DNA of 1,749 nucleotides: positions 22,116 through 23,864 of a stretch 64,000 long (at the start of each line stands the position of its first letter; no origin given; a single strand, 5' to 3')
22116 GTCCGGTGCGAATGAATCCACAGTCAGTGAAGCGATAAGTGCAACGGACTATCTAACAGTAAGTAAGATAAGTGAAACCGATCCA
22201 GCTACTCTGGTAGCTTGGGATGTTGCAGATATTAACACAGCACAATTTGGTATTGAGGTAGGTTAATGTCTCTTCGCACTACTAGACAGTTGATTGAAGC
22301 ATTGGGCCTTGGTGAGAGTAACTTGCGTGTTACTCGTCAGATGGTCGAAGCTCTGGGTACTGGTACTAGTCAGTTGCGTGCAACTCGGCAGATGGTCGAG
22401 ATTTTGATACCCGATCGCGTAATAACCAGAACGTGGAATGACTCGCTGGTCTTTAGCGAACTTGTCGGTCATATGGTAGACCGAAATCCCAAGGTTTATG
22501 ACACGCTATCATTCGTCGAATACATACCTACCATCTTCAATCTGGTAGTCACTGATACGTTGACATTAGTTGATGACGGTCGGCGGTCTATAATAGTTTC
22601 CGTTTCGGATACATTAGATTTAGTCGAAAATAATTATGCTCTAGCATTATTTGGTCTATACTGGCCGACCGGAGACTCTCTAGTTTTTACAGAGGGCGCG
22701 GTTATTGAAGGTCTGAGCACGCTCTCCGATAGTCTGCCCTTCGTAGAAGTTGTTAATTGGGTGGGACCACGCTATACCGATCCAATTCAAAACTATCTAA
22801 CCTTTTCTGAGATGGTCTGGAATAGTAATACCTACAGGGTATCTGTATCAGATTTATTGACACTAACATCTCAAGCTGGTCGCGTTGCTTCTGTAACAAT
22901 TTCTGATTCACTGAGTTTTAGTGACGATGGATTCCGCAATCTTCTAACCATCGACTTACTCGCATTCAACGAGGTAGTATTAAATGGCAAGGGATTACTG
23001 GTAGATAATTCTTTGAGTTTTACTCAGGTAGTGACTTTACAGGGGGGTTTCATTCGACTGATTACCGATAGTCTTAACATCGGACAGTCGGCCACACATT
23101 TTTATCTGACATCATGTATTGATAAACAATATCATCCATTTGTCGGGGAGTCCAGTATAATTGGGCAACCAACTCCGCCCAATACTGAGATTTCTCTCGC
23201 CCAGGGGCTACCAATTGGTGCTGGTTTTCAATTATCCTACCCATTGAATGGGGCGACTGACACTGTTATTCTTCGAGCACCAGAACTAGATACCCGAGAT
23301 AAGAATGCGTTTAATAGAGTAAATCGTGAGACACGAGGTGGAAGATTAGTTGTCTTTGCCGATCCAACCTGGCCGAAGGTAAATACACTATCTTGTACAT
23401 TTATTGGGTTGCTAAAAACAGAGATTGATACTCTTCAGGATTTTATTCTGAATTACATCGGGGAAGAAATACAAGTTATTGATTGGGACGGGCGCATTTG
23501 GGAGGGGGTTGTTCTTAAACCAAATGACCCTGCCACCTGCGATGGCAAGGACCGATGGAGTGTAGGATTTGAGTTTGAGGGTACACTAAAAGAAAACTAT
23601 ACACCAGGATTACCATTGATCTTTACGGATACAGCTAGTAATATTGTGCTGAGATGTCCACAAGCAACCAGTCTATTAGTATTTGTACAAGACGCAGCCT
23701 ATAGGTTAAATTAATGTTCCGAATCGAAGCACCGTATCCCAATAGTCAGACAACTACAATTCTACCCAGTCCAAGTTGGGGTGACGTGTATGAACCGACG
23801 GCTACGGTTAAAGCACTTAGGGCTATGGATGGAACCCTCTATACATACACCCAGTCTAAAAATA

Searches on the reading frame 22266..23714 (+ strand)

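Call 28: search_protein_families(library=phrogs, proteins=[window:22266-23714:+], max_evalue=0.001)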
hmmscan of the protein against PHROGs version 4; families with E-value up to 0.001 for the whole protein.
window:22266-23714:+ (482 aa): 1 family
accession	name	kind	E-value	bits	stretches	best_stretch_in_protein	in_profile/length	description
phrog_1865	-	unknown function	0.00021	22.3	1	394-438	3-46/64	-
